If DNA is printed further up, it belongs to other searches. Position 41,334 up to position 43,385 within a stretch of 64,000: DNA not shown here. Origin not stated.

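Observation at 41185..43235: Compact strawberry-notch-like SF2 helicase with a histone-H1-like tail, next to a ZnF-UBP protein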

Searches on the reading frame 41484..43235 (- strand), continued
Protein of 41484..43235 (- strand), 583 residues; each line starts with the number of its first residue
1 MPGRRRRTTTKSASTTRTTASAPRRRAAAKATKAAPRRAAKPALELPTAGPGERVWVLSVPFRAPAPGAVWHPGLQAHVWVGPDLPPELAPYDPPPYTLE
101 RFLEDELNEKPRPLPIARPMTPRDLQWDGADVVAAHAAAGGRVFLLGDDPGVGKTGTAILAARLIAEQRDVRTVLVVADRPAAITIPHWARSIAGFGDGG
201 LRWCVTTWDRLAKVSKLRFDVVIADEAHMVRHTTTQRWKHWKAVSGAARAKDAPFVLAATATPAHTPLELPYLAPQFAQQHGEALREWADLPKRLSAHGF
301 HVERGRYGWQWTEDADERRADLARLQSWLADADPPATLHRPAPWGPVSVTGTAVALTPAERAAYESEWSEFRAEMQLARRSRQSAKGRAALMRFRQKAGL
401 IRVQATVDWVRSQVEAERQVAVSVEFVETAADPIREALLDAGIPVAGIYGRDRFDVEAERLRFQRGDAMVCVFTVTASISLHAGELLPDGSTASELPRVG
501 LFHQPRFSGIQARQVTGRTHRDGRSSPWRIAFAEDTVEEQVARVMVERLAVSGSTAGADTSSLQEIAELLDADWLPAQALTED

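Call 70: search_protein_families(library=pfam, proteins=[P0241, P0246, P0256, P0261, P0283, P0295, P0314, P0327, P0366, P0392], max_evalue=0.01)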
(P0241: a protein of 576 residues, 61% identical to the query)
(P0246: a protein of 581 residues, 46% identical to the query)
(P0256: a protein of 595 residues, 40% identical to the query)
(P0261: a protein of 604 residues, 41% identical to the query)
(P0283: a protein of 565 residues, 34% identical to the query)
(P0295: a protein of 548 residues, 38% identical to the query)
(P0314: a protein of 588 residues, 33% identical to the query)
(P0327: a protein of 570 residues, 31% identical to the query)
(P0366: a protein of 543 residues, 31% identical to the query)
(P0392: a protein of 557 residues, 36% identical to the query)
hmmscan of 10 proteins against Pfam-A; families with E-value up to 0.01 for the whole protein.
P0241 (576 aa): 3 families
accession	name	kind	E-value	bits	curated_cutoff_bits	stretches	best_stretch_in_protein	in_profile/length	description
PF04851.21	ResIII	-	1e-07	32.4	22.5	1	103-164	2-63/164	Type III restriction enzyme, res subunit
PF00176.29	SNF2-rel_dom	-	2.3e-05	24.1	24.9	0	128-177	21-71/290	SNF2-related domain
PF13871.12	Helicase_C_4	-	0.00057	20.1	30.5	1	449-520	52-120/271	C-terminal domain on Strawberry notch homologue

P0246 (581 aa): 4 families
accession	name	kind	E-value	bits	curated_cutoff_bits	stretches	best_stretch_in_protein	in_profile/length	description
PF00270.35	DEAD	-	1.7e-09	38.1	26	1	188-258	95-162/167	DEAD/DEAH box helicase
PF04851.21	ResIII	-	1.6e-08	35.1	22.5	1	191-257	103-163/164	Type III restriction enzyme, res subunit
PF09848.15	SLFN-g3_helicase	-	0.0065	16.2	24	0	131-247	4-115/354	Schlafen group 3, DNA/RNA helicase domain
PF24174.1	MsddA-like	-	0.0082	16.8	27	0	389-457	12-80/137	Bacterial deaminase MsddA-like domain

P0256 (595 aa): 6 families
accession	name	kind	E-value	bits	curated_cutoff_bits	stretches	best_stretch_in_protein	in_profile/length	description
PF00176.29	SNF2-rel_dom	-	1.1e-13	51.4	24.9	1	101-380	1-252/290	SNF2-related domain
PF04851.21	ResIII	-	2.4e-09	37.8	22.5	1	96-266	2-160/164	Type III restriction enzyme, res subunit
PF13872.12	AAA_34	-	3.1e-05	23.5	27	1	223-306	175-262/306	P-loop containing NTP hydrolase pore-1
PF18974.5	DUF5710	-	3.4e-05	23.9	26.5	1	29-51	4-26/44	Domain of unknown function (DUF5710)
PF00270.35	DEAD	-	5e-05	23.5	26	1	101-273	3-165/167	DEAD/DEAH box helicase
PF00271.37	Helicase_C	-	0.00042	21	23.5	0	419-484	4-72/110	Helicase conserved C-terminal domain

P0261 (604 aa): 5 families
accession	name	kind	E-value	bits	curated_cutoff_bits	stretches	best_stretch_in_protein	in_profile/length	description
PF00176.29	SNF2-rel_dom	-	2.4e-08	33.9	24.9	1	117-390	1-250/290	SNF2-related domain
PF04851.21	ResIII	-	3.9e-07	30.6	22.5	1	112-256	2-140/164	Type III restriction enzyme, res subunit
PF13872.12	AAA_34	-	5.8e-05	22.6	27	0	107-147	41-74/306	P-loop containing NTP hydrolase pore-1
PF00270.35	DEAD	-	0.0064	16.7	26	0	116-284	2-164/167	DEAD/DEAH box helicase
PF00271.37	Helicase_C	-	0.007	17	23.5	0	435-499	6-71/110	Helicase conserved C-terminal domain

P0283 (565 aa): 5 families
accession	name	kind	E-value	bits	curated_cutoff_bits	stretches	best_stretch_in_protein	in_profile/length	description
PF00176.29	SNF2-rel_dom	-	4.4e-11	42.9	24.9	1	87-211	8-140/290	SNF2-related domain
PF04851.21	ResIII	-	3.6e-08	33.9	22.5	1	74-226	2-149/164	Type III restriction enzyme, res subunit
PF00270.35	DEAD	-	4.8e-07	30.1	26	1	99-248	18-166/167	DEAD/DEAH box helicase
PF13871.12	Helicase_C_4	-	0.00071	19.8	30.5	1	443-528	46-127/271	C-terminal domain on Strawberry notch homologue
PF13872.12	AAA_34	-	0.0016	17.9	27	0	86-123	50-88/306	P-loop containing NTP hydrolase pore-1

P0295 (548 aa): 6 families
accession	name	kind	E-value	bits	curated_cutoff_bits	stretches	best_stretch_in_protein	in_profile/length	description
PF00176.29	SNF2-rel_dom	-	3.7e-11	43.1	24.9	1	94-339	14-252/290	SNF2-related domain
PF13871.12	Helicase_C_4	-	2e-06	28.2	30.5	1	425-517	47-141/271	C-terminal domain on Strawberry notch homologue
PF04851.21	ResIII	-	2.1e-05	24.9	22.5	1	75-223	2-161/164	Type III restriction enzyme, res subunit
PF00271.37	Helicase_C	-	2.3e-05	25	23.5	1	384-492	4-110/110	Helicase conserved C-terminal domain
PF00270.35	DEAD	-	6.2e-05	23.2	26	1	146-228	94-164/167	DEAD/DEAH box helicase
PF13872.12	AAA_34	-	0.0037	16.7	27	0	187-234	178-234/306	P-loop containing NTP hydrolase pore-1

P0314 (588 aa): 6 families
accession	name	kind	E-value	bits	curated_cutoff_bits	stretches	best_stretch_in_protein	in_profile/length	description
PF04851.21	ResIII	-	1.5e-12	48.2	22.5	1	111-268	2-163/164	Type III restriction enzyme, res subunit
PF00176.29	SNF2-rel_dom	-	1.5e-09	37.8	24.9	1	125-267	9-163/290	SNF2-related domain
PF00271.37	Helicase_C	-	1.1e-06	29.2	23.5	1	425-533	10-110/110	Helicase conserved C-terminal domain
PF13871.12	Helicase_C_4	-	2.5e-05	24.6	30.5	1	469-545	52-127/271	C-terminal domain on Strawberry notch homologue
PF00270.35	DEAD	-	5.4e-05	23.4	26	0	134-271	16-164/167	DEAD/DEAH box helicase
PF09848.15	SLFN-g3_helicase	-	0.0038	17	24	1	135-261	4-118/354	Schlafen group 3, DNA/RNA helicase domain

P0327 (570 aa): 8 families
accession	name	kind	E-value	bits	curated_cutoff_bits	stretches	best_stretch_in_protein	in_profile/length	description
PF04851.21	ResIII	-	3.9e-11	43.6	22.5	1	75-245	2-162/164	Type III restriction enzyme, res subunit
PF00176.29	SNF2-rel_dom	-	3.1e-09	36.8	24.9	1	95-218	16-147/290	SNF2-related domain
PF00271.37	Helicase_C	-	4.1e-06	27.4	23.5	1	415-524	11-110/110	Helicase conserved C-terminal domain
PF13872.12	AAA_34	-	8.7e-06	25.3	27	1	96-254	60-233/306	P-loop containing NTP hydrolase pore-1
PF00270.35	DEAD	-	2.1e-05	24.8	26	1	97-249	15-164/167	DEAD/DEAH box helicase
PF18974.5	DUF5710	-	5e-05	23.4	26.5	1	4-35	2-33/44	Domain of unknown function (DUF5710)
PF13871.12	Helicase_C_4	-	0.00057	20.2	30.5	1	458-553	51-145/271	C-terminal domain on Strawberry notch homologue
PF07652.20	Flavi_DEAD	-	0.0053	17.2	21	0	105-245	13-136/148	Flavivirus DEAD domain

P0366 (543 aa): 3 families
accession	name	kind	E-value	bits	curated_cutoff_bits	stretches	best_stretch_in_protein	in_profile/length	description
PF00176.29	SNF2-rel_dom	-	3.6e-13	49.7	24.9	1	81-246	15-180/290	SNF2-related domain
PF04851.21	ResIII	-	5.2e-10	39.9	22.5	1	76-229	2-161/164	Type III restriction enzyme, res subunit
PF00271.37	Helicase_C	-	7.3e-08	33.1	23.5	1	386-494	6-110/110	Helicase conserved C-terminal domain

P0392 (557 aa): 6 families
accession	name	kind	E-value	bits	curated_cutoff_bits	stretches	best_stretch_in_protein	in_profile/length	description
PF00176.29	SNF2-rel_dom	-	2e-15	57.1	24.9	1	82-376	1-273/290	SNF2-related domain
PF04851.21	ResIII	-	1.9e-09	38.1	22.5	1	77-248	2-161/164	Type III restriction enzyme, res subunit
PF00271.37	Helicase_C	-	7.6e-08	33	23.5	1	398-507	5-110/110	Helicase conserved C-terminal domain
PF13871.12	Helicase_C_4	-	3.1e-07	30.9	30.5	1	447-548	52-157/271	C-terminal domain on Strawberry notch homologue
PF13872.12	AAA_34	-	0.00032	20.1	27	1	70-260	37-235/306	P-loop containing NTP hydrolase pore-1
PF00270.35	DEAD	-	0.00048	20.3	26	0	83-253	4-164/167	DEAD/DEAH box helicase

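Call 72: get_annotated_region(hit=H21, flank=8000)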
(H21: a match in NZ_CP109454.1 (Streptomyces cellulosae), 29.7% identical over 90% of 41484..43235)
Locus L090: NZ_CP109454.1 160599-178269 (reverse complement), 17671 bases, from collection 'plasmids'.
description: Streptomyces cellulosae strain NBC 01678 plasmid unnamed1, complete sequence
organism: Streptomyces cellulosae (NCBI taxid 1968)
taxonomy: Bacteria; Actinomycetota; Actinomycetes; Kitasatosporales; Streptomycetaceae; Streptomyces; Streptomyces cellulosae
host: -; source: -; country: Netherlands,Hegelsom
typing (MOB-suite, as given by PLSDB): non-mobilizable
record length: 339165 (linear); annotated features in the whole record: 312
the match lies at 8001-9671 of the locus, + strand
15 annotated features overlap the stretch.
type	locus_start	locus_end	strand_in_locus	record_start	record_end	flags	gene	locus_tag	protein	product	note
CDS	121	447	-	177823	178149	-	-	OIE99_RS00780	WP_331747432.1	hypothetical protein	-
CDS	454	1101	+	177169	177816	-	-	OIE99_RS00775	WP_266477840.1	hypothetical protein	-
CDS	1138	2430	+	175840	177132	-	-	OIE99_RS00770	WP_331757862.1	hypothetical protein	-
CDS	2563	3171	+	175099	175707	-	-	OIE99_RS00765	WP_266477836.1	hypothetical protein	-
CDS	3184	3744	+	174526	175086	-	-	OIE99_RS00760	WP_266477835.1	hypothetical protein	-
CDS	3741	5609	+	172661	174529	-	-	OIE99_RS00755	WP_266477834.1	glycoside hydrolase family 15 protein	-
CDS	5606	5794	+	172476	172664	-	-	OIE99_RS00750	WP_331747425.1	hypothetical protein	-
CDS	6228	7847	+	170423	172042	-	-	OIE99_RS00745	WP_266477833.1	tetratricopeptide repeat protein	-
CDS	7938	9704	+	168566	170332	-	-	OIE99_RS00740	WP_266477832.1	DEAD/DEAH box helicase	-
CDS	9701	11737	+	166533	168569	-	-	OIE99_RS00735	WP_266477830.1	type I-E CRISPR-associated protein Cse1/CasA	-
CDS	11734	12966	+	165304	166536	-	-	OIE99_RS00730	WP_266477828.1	type I-E CRISPR-associated protein Cas7/Cse4/CasC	-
CDS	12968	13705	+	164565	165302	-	cas5e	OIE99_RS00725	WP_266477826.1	type I-E CRISPR-associated protein Cas5/CasD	GO:0043571 - maintenance of CRISPR repeat elements [Evidence IEA]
CDS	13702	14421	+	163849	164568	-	-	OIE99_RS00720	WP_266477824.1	type I-E CRISPR-associated protein Cas6/Cse3/CasE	-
CDS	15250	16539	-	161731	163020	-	-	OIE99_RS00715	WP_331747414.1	XRE family transcriptional regulator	-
CDS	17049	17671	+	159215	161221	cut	-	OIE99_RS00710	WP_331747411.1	carbamoyltransferase C-terminal domain-containing protein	-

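Call 73: get_annotated_region(hit=H17, flank=8000)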
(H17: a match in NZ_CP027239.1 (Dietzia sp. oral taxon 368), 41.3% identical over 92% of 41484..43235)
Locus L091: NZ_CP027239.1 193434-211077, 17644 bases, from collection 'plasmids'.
description: Dietzia sp. oral taxon 368 strain W5195 plasmid unnamed1, complete sequence
organism: Dietzia sp. oral taxon 368 (NCBI taxid 712270)
taxonomy: Bacteria; Actinomycetota; Actinomycetes; Mycobacteriales; Dietziaceae; Dietzia; Dietzia sp. oral taxon 368
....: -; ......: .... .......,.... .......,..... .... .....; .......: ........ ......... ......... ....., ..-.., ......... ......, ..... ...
typing (MOB-suite, as given by PLSDB): non-mobilizable
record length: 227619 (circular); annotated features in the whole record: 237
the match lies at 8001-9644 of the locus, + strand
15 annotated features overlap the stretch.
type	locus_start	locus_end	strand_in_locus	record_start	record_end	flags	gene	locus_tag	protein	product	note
CDS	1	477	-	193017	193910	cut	-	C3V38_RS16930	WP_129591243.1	NmrA family NAD(P)-binding protein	-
CDS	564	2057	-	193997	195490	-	-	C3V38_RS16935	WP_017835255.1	FAD-dependent monooxygenase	-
CDS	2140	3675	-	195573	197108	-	-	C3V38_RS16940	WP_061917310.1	fatty acyl-CoA synthetase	-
CDS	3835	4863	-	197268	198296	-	-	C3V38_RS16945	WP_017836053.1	hypothetical protein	-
CDS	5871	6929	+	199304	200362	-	-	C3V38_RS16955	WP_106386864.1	tyrosine-type recombinase/integrase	GO:0015074 - DNA integration [Evidence IEA]; GO:0006310 - DNA recombination [Evidence IEA]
CDS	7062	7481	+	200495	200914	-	-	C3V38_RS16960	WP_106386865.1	hypothetical protein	-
CDS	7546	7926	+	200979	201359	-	-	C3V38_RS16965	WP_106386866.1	hypothetical protein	-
CDS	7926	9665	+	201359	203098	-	-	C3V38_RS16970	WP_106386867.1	DEAD/DEAH box helicase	-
CDS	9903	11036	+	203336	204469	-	-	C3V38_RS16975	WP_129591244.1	hypothetical protein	-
CDS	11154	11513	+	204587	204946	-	-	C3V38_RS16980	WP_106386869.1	hypothetical protein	-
CDS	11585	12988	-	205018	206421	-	-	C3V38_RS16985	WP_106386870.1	nuclease-related domain-containing protein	-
CDS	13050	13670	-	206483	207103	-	-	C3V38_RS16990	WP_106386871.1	hypothetical protein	-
CDS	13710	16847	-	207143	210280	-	-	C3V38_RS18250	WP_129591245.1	transglycosylase family protein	-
CDS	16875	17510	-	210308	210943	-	-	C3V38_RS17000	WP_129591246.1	hypothetical protein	-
CDS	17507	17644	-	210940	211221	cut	-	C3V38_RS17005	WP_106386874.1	hypothetical protein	-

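Call 74: get_annotated_region(hit=H19, flank=8000)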
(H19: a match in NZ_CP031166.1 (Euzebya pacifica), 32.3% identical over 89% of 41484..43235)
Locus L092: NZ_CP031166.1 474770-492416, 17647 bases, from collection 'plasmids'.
description: Euzebya pacifica strain DY32-46 plasmid pEDY32-46I, complete sequence
organism: Euzebya pacifica (NCBI taxid 1608957)
taxonomy: Bacteria; Actinomycetota; Nitriliruptoria; Euzebyales; Euzebyaceae; Euzebya; Euzebya pacifica
host: -; source: -; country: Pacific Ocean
typing (MOB-suite, as given by PLSDB): non-mobilizable
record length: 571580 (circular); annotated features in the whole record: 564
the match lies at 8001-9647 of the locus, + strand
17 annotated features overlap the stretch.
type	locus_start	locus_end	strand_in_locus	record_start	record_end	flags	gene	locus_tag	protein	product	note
CDS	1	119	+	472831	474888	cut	-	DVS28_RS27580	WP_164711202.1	hypothetical protein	-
CDS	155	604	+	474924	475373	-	-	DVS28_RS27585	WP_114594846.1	hypothetical protein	-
CDS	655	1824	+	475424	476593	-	-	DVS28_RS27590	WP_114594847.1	MoxR family ATPase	-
CDS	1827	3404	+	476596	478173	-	-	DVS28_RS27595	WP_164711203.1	VWA-like domain-containing protein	-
CDS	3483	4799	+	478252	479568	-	-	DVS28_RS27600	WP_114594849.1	DNA cytosine methyltransferase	-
CDS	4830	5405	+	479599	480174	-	-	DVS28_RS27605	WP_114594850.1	AAA family ATPase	-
CDS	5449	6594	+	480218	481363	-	dbpB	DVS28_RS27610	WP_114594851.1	DGQHR domain-containing protein DpdB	-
CDS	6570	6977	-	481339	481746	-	-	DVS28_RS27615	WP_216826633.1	DUF5658 family protein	-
CDS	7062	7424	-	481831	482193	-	-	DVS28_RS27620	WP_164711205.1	hypothetical protein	-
CDS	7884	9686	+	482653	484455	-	-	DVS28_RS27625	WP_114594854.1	helicase-related protein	-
CDS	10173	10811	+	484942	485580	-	-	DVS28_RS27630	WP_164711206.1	hypothetical protein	-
CDS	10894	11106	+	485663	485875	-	-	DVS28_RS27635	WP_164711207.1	hypothetical protein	-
CDS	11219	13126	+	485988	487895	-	-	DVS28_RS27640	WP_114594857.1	DNA cytosine methyltransferase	-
CDS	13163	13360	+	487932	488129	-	-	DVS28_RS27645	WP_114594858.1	hypothetical protein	-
CDS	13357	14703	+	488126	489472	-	-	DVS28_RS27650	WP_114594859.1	hypothetical protein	-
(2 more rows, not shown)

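Call 77: fold_search(model_id=the predicted structure, library=viral)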
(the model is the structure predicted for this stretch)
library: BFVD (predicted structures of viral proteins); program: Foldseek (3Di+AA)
matches with E <= 10: 893; with E <= 0.001: 380
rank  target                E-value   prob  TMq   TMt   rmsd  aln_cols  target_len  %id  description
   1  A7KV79                2.8e-20  1.00  0.55  0.51  20.4       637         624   15  (no name in the UniProt tables at hand)
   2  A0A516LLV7            3.9e-19  1.00  0.53  0.66   5.7       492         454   16  (no name in the UniProt tables at hand)
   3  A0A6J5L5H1            1.8e-18  1.00  0.30  0.30  21.4       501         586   17  HepA Superfamily II DNA/RNA helicases, SNF2 family [uncultured Caudovirales phage]
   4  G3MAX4                2.9e-18  1.00  0.30  0.34  19.9       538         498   16  Gp594 [Bacillus phage G]
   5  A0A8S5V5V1            2.9e-18  1.00  0.29  0.33  23.4       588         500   17  Chromatin remodeling complex ATPase [Myoviridae sp. ct4uh47]
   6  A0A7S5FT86            4.3e-18  1.00  0.51  0.48  19.5       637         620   16  (no name in the UniProt tables at hand)
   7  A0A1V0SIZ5            4.6e-18  1.00  0.56  0.54   5.6       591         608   12  DEAD/SNF2-like helicase [Klosneuvirus KNV1]
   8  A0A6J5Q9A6            5.1e-18  1.00  0.55  0.59  16.0       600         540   17  SSL2 DNA or RNA helicases of superfamily II [uncultured Caudovirales phage]
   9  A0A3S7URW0            1.6e-17  1.00  0.30  0.27  20.1       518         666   17  (no name in the UniProt tables at hand)
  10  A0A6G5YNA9            2.2e-17  1.00  0.52  0.53  16.3       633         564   13  (no name in the UniProt tables at hand)
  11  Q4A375                2.7e-17  1.00  0.50  0.36  15.1       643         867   15  Helicase ATP-binding domain-containing protein [Emiliania huxleyi virus 86 (isolate United Kingdom/English Channel/1999)]
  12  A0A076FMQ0            3.4e-17  1.00  0.54  0.34   7.0       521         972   15  Putative DEAD/DEAH box helicase [Aureococcus anophagefferens virus]
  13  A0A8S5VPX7            4.3e-17  1.00  0.55  0.58  18.3       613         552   13  (no name in the UniProt tables at hand)
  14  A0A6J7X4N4            5.1e-17  1.00  0.49  0.54   8.5       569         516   14  HepA Superfamily II DNA/RNA helicases, SNF2 family [uncultured Caudovirales phage]
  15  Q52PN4                5.3e-17  1.00  0.30  0.30  20.3       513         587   18  Possible DNA helicase [Xanthomonas phage Xp15]
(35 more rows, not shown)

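Call 97: get_annotated_region(hit=H28, flank=7000)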
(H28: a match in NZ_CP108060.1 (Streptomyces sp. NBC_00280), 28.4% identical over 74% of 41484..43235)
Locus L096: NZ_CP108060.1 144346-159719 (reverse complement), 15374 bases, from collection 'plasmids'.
description: Streptomyces sp. NBC_00280 plasmid unnamed1, complete sequence
organism: Streptomyces sp. NBC_00280 (NCBI taxid 2975699)
taxonomy: Bacteria; Actinomycetota; Actinomycetes; Kitasatosporales; Streptomycetaceae; Streptomyces; Streptomyces sp. NBC 00280
host: -; source: -; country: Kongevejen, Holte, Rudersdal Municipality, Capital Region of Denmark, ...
typing (MOB-suite, as given by PLSDB): non-mobilizable
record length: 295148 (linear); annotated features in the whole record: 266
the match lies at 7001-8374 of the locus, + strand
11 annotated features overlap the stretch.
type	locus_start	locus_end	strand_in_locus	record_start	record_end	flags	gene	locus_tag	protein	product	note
CDS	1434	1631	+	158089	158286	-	-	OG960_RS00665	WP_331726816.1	hypothetical protein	-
CDS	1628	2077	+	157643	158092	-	-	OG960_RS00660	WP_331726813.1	hypothetical protein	-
CDS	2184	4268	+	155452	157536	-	-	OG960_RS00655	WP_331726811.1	tetratricopeptide repeat protein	-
CDS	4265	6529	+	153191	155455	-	-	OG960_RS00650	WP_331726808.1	tetratricopeptide repeat protein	-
CDS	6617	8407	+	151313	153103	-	-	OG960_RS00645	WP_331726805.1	DEAD/DEAH box helicase family protein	-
CDS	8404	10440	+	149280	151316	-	-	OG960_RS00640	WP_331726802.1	type I-E CRISPR-associated protein Cse1/CasA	-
CDS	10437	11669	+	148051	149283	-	-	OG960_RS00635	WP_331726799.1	type I-E CRISPR-associated protein Cas7/Cse4/CasC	-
CDS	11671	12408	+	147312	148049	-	cas5e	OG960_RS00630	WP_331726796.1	type I-E CRISPR-associated protein Cas5/CasD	GO:0043571 - maintenance of CRISPR repeat elements [Evidence IEA]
CDS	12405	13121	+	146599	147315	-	-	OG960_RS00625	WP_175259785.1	type I-E CRISPR-associated protein Cas6/Cse3/CasE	-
CDS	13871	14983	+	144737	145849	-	-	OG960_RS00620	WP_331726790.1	hypothetical protein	-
CDS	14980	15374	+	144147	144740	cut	-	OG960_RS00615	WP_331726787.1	AAA family ATPase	-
